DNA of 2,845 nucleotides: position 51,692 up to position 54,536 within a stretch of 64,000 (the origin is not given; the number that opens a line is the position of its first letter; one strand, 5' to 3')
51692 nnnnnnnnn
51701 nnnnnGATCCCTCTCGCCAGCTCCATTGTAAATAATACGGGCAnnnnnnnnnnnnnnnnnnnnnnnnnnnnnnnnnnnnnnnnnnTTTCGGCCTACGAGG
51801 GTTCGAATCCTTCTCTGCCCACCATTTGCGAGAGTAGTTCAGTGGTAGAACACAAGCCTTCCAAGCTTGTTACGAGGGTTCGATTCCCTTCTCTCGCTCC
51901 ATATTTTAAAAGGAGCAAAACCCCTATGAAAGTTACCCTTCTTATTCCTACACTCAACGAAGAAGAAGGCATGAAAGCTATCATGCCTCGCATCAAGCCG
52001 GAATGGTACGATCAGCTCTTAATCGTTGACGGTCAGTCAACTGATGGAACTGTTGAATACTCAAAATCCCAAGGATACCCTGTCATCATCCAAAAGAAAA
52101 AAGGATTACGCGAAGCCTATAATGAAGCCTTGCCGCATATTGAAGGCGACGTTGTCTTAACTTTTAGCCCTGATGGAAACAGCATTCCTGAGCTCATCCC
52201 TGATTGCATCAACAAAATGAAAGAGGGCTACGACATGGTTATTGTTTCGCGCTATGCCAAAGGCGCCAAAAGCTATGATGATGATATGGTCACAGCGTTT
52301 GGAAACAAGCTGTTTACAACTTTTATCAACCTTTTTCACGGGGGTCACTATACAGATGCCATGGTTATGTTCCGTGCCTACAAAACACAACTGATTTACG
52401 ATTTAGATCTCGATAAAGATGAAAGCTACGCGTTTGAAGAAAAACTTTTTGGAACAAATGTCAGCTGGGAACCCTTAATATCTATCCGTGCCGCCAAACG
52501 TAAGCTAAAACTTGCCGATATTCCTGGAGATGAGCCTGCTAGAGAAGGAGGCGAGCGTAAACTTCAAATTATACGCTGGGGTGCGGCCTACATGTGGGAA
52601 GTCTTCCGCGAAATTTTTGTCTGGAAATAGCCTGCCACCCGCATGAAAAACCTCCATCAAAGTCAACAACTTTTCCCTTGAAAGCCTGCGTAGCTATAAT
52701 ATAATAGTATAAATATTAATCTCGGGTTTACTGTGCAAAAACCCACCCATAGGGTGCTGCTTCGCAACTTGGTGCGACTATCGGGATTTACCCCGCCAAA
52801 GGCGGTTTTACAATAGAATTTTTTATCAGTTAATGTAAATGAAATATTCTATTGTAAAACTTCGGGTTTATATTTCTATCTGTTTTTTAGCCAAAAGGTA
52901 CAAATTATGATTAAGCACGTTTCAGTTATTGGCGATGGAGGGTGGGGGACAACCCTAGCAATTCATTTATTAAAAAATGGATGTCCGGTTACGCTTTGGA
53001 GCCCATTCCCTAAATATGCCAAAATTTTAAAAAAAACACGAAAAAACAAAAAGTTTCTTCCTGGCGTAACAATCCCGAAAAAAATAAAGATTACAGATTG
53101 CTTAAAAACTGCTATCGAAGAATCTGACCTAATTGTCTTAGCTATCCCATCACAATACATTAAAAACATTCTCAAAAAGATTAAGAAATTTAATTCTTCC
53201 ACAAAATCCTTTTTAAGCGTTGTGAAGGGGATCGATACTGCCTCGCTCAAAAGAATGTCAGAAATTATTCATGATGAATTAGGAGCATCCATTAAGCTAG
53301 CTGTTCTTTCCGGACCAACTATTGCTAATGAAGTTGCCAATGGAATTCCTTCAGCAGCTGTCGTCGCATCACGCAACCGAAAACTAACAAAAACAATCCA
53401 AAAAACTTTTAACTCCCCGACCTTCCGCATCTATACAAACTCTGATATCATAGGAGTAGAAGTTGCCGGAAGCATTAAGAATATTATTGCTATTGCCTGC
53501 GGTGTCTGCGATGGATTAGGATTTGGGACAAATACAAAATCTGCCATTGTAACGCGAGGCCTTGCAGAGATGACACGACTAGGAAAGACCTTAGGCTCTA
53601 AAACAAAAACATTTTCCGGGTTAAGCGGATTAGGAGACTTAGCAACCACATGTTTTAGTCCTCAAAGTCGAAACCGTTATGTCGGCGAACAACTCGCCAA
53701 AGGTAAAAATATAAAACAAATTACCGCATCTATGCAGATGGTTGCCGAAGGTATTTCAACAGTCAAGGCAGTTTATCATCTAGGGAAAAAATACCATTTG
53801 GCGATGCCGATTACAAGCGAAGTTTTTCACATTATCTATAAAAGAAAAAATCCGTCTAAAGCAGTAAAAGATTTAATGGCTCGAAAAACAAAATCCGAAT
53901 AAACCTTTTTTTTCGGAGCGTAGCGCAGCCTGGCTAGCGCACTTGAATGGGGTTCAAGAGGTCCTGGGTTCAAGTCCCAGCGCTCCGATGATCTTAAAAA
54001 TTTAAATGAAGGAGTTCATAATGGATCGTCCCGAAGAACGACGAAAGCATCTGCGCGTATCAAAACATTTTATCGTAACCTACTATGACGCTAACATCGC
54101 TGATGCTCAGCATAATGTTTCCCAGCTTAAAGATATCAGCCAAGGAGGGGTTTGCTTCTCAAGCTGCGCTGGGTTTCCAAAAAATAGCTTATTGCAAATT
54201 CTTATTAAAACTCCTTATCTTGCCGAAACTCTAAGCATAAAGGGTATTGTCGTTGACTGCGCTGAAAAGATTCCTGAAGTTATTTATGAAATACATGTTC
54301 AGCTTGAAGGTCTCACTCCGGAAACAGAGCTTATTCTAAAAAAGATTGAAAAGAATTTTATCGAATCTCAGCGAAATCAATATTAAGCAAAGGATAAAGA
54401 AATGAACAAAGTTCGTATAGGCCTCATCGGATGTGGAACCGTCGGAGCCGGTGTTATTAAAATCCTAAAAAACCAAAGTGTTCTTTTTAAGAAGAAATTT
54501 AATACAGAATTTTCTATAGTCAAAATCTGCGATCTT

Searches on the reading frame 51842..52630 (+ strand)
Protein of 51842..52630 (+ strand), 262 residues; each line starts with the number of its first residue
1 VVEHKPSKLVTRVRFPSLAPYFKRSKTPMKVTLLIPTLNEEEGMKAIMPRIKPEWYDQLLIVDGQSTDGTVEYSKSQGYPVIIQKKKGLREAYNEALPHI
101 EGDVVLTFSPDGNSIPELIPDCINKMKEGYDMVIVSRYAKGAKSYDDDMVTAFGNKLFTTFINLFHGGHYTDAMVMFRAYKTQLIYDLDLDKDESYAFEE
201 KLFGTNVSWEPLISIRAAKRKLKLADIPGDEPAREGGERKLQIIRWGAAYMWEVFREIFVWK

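Call 3: search_protein_families(library=pfam, proteins=[window:51842-52630:+], max_evalue=0.01)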
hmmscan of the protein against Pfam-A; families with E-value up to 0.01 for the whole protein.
window:51842-52630:+ (262 aa): 1 family
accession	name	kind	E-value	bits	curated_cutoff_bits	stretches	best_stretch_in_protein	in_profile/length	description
PF00535.33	Glycos_transf_2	-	3.4e-15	56.8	23.3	1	33-184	2-163/168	Glycosyl transferase family 2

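Call 4: search_protein_families(library=ncbifam, proteins=[window:51842-52630:+], max_evalue=0.01)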
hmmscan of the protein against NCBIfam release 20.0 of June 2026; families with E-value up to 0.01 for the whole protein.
window:51842-52630:+ (262 aa): 8 families
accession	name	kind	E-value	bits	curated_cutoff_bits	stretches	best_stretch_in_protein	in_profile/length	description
TIGR04182.1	glyco_TIGR04182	equivalog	1.8e-27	96.5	325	1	30-256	1-216/293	S-layer glycoprotein N-glycosyltransferase AglJ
NF041391.1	DPhHxTase_Halo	equivalog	5.2e-17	61.6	375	1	37-192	3-157/213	dolichyl-phosphate hexose transferase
NF007986.1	PRK10714.1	equivalog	8.2e-11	41.5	529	1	29-187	6-171/316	undecaprenyl-phosphate 4-deoxy-4-formamido-L-arabinose transferase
NF047588.1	GlcsyltransPgfSStrep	equivalog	1.4e-07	31.1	500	1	29-183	1-162/308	glycosyltransferase PgfS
NF010496.0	PRK13915.1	equivalog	1.9e-07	30.5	262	1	24-86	26-93/307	glucosyl-3-phosphoglycerate synthase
TIGR04283.1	glyco_like_mftF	equivalog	1.1e-06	28.4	182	1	32-89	2-60/221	TIGR04283 family arsenosugar biosynthesis glycosyltransferase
NF045692.1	OglycostaseCruG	equivalog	2.3e-05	23.5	600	1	11-76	23-90/386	2'-O-glycosyltransferase CruG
NF058614.1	PPMAGASynPpgS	equivalog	0.0047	16.4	370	1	31-189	2-166/226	polyprenyl-phospho-N-acetylgalactosaminyl synthase PpgS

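Call 65: search_solved_structures(query=window:51926-52630:+, max_evalue=0.001)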
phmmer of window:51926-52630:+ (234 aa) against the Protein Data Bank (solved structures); distinct sequences matched with E-value up to 0.001: 7.
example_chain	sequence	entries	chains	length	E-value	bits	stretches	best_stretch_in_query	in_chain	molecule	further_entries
5mlz_A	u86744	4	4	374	3e-12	49.9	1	1-116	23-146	Dolichol monophosphate mannose synthase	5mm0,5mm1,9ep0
9hwj_A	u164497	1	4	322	9.5e-09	38.4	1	2-159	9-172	Undecaprenyl-phosphate 4-deoxy-4-formamido-L-arabinose transferase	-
9bhc_C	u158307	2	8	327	1.2e-07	34.9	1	2-157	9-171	Undecaprenyl-phosphate 4-deoxy-4-formamido-L-arabinose transferase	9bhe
8vxh_A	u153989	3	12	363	1.5e-07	34.5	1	2-157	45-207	Undecaprenyl-phosphate 4-deoxy-4-formamido-L-arabinose transferase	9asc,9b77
5eke_A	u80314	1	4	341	9.9e-05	25.3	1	3-117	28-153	Uncharacterized glycosyltransferase sll0501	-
5ekp_C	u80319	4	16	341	9.9e-05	25.3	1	3-117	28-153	Uncharacterized glycosyltransferase sll0501 | Glycosyltransferase sll0501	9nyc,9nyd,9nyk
9nye_A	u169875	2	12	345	0.0001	25.2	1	3-117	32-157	Glycosyltransferase sll0501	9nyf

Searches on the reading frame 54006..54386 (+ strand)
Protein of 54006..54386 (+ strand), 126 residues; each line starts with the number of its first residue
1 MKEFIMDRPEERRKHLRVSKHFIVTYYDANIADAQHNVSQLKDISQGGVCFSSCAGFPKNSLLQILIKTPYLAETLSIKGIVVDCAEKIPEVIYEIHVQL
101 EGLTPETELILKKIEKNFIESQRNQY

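Call 72: search_protein_families(library=pfam, proteins=[window:54006-54386:+], max_evalue=0.001)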
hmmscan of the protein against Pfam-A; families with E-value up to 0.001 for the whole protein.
window:54006-54386:+ (126 aa): 1 family
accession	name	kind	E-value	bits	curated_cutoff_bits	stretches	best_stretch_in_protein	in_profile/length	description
PF07238.19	PilZ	-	1.7e-07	32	22.5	1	11-111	1-96/102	PilZ domain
